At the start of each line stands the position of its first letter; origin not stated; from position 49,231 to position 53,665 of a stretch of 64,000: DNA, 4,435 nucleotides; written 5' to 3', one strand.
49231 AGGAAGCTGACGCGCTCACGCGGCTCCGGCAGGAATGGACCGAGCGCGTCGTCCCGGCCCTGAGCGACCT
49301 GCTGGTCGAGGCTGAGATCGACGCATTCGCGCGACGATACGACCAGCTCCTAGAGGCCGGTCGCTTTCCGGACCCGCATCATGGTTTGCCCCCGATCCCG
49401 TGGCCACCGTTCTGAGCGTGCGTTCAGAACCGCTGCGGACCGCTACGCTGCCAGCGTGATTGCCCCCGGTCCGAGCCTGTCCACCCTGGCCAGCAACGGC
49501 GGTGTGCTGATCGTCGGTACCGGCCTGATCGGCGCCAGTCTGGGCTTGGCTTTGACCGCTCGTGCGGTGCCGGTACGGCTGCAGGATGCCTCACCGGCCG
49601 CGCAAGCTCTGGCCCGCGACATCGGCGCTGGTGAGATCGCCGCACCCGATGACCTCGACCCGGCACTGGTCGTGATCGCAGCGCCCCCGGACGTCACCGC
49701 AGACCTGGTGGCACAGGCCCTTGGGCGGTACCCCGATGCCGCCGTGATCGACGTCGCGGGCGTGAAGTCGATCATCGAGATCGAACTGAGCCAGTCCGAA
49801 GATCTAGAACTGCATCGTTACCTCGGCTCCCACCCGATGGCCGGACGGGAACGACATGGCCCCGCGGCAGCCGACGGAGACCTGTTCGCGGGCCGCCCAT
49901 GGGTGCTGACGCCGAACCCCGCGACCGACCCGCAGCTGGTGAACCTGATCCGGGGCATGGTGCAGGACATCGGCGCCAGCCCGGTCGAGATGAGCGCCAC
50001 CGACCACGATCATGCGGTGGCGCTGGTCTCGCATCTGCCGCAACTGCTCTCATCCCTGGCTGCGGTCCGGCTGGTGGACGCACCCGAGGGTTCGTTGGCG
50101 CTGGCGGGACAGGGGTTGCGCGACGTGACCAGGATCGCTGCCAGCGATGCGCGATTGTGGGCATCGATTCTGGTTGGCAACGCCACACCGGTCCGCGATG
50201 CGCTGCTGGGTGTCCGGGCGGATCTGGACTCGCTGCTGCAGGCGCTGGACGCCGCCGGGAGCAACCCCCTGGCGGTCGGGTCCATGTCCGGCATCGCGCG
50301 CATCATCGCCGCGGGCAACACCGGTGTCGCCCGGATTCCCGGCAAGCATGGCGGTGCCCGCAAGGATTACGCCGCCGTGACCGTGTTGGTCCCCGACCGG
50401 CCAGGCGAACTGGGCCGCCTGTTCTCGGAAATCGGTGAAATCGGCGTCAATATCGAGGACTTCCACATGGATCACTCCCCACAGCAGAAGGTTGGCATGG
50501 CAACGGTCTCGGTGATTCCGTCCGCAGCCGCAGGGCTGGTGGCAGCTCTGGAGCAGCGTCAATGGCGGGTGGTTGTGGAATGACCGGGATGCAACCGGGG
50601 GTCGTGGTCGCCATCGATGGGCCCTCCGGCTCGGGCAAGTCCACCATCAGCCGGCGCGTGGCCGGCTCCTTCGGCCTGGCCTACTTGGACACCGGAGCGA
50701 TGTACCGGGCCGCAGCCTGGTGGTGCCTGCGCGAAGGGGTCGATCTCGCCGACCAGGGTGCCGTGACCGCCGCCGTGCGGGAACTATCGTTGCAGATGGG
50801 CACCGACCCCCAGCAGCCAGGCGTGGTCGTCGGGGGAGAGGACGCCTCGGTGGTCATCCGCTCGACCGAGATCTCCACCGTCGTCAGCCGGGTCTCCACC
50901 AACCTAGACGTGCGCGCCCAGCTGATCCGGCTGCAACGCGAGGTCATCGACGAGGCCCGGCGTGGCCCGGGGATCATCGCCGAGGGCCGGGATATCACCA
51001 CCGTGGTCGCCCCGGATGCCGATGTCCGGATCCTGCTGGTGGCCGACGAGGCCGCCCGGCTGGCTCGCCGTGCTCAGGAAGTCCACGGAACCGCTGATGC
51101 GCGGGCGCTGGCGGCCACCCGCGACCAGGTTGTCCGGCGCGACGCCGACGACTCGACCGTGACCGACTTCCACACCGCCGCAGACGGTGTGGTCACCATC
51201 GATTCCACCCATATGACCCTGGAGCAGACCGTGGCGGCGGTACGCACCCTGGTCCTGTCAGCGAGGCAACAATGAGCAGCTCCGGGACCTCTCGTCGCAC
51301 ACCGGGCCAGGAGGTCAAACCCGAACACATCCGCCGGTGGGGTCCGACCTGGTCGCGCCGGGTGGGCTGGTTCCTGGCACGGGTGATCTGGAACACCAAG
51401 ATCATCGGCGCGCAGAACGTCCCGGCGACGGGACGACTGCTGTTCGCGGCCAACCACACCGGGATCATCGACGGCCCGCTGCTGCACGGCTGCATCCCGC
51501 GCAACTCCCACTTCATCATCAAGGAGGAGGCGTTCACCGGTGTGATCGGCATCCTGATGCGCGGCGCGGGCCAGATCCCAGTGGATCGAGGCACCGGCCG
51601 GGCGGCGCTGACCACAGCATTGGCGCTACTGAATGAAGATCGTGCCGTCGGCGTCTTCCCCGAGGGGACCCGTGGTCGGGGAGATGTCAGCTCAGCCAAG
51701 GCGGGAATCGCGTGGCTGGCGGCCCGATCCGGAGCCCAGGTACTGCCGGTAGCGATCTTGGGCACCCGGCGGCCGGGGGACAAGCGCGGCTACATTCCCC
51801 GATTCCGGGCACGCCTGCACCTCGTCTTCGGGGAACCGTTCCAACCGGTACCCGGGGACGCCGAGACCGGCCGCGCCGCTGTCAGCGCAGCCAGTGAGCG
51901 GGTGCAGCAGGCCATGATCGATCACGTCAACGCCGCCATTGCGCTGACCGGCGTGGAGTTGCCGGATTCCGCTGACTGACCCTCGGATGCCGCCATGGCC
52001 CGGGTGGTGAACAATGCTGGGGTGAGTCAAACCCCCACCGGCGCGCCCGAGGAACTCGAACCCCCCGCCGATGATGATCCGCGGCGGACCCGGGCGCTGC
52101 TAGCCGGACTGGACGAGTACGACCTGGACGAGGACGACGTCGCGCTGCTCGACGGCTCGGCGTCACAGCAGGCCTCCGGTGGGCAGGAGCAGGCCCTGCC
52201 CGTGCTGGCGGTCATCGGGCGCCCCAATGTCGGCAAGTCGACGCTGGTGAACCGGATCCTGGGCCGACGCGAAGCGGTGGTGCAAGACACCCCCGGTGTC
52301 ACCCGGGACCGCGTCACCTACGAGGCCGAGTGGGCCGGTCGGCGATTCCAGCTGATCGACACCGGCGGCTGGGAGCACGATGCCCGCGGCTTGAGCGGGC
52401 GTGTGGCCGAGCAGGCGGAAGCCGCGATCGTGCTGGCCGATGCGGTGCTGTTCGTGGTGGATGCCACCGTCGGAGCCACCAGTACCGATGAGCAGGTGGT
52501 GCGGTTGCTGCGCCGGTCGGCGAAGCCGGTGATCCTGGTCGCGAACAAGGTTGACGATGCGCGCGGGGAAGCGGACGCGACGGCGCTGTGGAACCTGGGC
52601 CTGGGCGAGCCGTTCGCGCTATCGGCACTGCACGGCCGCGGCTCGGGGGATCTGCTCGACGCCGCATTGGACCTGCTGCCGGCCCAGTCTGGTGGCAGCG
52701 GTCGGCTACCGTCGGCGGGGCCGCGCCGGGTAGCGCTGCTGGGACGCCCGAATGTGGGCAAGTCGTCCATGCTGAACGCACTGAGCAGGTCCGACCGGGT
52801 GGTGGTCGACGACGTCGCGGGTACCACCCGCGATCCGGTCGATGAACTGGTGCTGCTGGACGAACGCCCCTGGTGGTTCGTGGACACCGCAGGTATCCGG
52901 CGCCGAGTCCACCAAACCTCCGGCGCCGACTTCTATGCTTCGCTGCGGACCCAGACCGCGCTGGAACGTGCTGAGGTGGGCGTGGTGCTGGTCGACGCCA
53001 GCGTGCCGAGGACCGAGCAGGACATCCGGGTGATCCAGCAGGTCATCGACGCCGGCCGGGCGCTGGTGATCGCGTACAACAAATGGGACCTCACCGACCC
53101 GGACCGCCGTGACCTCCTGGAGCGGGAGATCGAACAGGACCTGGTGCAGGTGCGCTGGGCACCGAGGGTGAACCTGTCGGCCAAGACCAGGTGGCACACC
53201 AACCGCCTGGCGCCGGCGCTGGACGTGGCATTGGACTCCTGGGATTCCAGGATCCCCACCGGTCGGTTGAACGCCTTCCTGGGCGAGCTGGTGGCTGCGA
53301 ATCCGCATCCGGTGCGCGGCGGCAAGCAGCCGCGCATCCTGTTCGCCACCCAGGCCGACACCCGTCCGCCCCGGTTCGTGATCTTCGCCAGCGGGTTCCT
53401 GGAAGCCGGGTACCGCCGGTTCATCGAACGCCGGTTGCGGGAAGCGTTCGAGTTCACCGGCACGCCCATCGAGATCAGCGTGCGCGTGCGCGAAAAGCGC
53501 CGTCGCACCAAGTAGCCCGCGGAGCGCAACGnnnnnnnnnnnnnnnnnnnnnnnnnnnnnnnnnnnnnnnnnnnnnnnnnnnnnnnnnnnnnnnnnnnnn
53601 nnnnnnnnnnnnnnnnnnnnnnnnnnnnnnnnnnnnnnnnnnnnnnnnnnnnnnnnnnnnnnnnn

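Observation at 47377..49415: Conserved actinobacterial trio of unknown function: histidine phosphatase, DUF3090-like zinc-ribbon protein and SCO1664-like atypical kinase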

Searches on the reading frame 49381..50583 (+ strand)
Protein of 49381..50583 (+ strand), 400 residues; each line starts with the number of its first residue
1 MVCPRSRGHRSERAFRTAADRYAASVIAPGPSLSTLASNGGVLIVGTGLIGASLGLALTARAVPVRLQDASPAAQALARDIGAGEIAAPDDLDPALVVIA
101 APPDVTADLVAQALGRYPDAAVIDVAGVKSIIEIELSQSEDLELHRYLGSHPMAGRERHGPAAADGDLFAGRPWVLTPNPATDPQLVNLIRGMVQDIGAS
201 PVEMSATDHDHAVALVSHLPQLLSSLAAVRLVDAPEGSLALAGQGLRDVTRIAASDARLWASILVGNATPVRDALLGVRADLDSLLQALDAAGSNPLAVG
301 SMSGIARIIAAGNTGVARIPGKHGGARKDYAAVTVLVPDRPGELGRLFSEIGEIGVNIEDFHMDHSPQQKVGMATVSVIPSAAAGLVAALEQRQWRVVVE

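Call 34: search_protein_families(library=ncbifam, proteins=[window:49381-50583:+], max_evalue=1e-10)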
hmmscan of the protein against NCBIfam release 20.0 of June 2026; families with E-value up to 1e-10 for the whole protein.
window:49381-50583:+ (400 aa): 14 families
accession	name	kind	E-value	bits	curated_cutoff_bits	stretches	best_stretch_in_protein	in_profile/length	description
NF005111.0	PRK06545.2-3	equivalog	1.6e-147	491.4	344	1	37-398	11-370/371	prephenate dehydrogenase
NF005109.0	PRK06545.2-1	equivalog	4e-103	345.3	397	1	42-397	4-359/361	prephenate dehydrogenase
NF005112.0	PRK06545.2-4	subfamily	3.4e-100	335.6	294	1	42-397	5-354/356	prephenate dehydrogenase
NF005110.0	PRK06545.2-2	equivalog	5.6e-72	243.2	385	1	27-397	60-421/423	prephenate dehydrogenase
NF005113.0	PRK06545.2-5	equivalog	1.3e-59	202.1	497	2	194-397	181-376/378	prephenate dehydrogenase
NF005650.0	PRK07417.1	equivalog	3.1e-38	131.7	290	1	44-292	6-259/281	prephenate/arogenate dehydrogenase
NF006307.0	PRK08507.1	equivalog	2.7e-35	121.9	295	1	42-291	3-255/275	prephenate dehydrogenase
NF005108.0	PRK06545.1-6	equivalog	5e-35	121.1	327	1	39-347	10-308/321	prephenate dehydrogenase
NF011381.1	PRK14806.1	equivalog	2.6e-34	118.5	902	1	41-296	5-269/733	bifunctional prephenate dehydrogenase/3-phosphoshikimate 1-carboxyvinyltransferase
NF005694.0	PRK07502.1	equivalog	2.9e-33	115.4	409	1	42-291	9-268/310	prephenate/arogenate dehydrogenase family protein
NF005107.0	PRK06545.1-5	equivalog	1.5e-32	113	414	1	40-362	3-327/367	prephenate dehydrogenase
NF005105.0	PRK06545.1-3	equivalog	4.7e-27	94.8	524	1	42-291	5-265/367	prephenate dehydrogenase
NF005106.0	PRK06545.1-4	equivalog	9.2e-21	74.5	569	1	42-347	4-311/363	prephenate dehydrogenase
NF005104.0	PRK06545.1-1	equivalog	1.7e-18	66.9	713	1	42-361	5-325/366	prephenate dehydrogenase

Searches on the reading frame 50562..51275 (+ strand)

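Call 34: search_protein_families(library=ncbifam, proteins=[window:50562-51275:+], max_evalue=1e-10)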
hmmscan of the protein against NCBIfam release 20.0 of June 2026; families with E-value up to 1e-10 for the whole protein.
window:50562-51275:+ (237 aa): 4 families
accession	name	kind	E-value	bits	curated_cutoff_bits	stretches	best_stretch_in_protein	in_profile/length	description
NF007071.0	PRK09518.1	equivalog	7.8e-62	209.8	953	1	13-232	4-226/706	bifunctional cytidylate kinase/GTPase Der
NF010004.0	PRK13477.1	equivalog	1.2e-49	169.1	524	1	15-228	287-500/514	bifunctional pantoate--beta-alanine ligase/(d)CMP kinase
TIGR00017.1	cmk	equivalog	3.4e-49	167.5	135.55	1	14-226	3-212/217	(d)CMP kinase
NF008816.0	PRK11860.1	equivalog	2.2e-38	131.8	943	1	15-231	445-654/662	bifunctional 3-phosphoshikimate 1-carboxyvinyltransferase/cytidylate kinase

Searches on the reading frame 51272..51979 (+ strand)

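Call 34: search_protein_families(library=ncbifam, proteins=[window:51272-51979:+], max_evalue=1e-10)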
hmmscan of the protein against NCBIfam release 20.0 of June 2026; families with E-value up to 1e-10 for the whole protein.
window:51272-51979:+ (235 aa): 3 families
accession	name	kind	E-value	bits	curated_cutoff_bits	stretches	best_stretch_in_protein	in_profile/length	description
TIGR00530.1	AGP_acyltrn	subfamily_domain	1.8e-20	73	102.95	1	43-162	5-129/130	1-acylglycerol-3-phosphate O-acyltransferase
NF006386.0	PRK08633.1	equivalog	7.1e-17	60.4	1221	1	29-164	416-553/1147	acyl-[ACP]--phospholipid O-acyltransferase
NF005291.0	PRK06814.1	equivalog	1.2e-11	43.3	1349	1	26-167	425-568/1140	acyl-[ACP]--phospholipid O-acyltransferase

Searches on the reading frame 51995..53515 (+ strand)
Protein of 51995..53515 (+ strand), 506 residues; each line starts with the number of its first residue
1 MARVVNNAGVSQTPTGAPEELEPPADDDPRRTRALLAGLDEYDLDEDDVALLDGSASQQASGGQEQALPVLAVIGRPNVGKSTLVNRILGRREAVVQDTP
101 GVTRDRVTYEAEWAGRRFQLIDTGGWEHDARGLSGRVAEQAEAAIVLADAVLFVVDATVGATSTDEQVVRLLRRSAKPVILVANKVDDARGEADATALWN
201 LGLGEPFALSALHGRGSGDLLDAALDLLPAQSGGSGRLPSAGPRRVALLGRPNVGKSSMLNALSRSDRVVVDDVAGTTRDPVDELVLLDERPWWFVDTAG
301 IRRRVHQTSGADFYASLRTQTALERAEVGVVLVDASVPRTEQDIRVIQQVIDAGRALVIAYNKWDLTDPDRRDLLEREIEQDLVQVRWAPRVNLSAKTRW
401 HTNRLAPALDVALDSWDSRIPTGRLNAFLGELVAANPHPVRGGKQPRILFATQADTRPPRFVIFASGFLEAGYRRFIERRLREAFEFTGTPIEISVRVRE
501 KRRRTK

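Call 85: search_protein_families(library=ncbifam, proteins=[window:51995-53515:+], max_evalue=1e-20)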
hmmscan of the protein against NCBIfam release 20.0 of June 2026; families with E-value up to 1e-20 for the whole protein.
window:51995-53515:+ (506 aa): 12 families
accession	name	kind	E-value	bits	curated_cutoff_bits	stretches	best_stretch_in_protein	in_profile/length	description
NF002828.0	PRK03003.1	equivalog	4e-235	780.8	631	1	38-505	18-475/477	ribosome biogenesis GTPase Der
NF007071.0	PRK09518.1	equivalog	5.4e-230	765.6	953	1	32-504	234-705/706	bifunctional cytidylate kinase/GTPase Der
TIGR03594.1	GTPase_EngA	equivalog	1.4e-148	495.5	306.7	1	69-497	1-432/432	ribosome biogenesis GTPase Der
TIGR00450.1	mnmE_trmE_thdF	equivalog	7.5e-47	160.4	252.6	2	243-372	209-331/446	tRNA uridine-5-carboxymethylaminomethyl(34) synthesis GTPase MnmE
NF000908.1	PRK00089.1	equivalog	2.6e-45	155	237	1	71-231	6-170/291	GTPase Era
TIGR03918.1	GTP_HydF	equivalog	7.8e-41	140.2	325.55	0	243-388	7-150/392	[FeFe] hydrogenase H-cluster maturation GTPase HydF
TIGR00231.1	small_GTP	domain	4.3e-40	137.2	42.5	1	70-194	5-132/164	GTP-binding protein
NF003661.0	PRK05291.1-3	equivalog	5.5e-40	138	380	0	71-224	219-366/448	tRNA uridine-5-carboxymethylaminomethyl(34) synthesis GTPase MnmE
TIGR00436.1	era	equivalog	6.9e-36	124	116.25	0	71-190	3-121/270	GTPase Era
TIGR03596.1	GTPase_YlqF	equivalog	3.3e-31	108.7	208.2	0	139-280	13-155/276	ribosome biogenesis GTPase YlqF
TIGR03598.1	GTPase_YsxC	equivalog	5.4e-25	88.2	124.45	0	61-192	11-145/186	ribosome biogenesis GTP-binding protein YihA/YsxC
TIGR03156.1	GTP_HflX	equivalog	2.1e-23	82.8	216.75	0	245-410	191-348/351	GTPase HflX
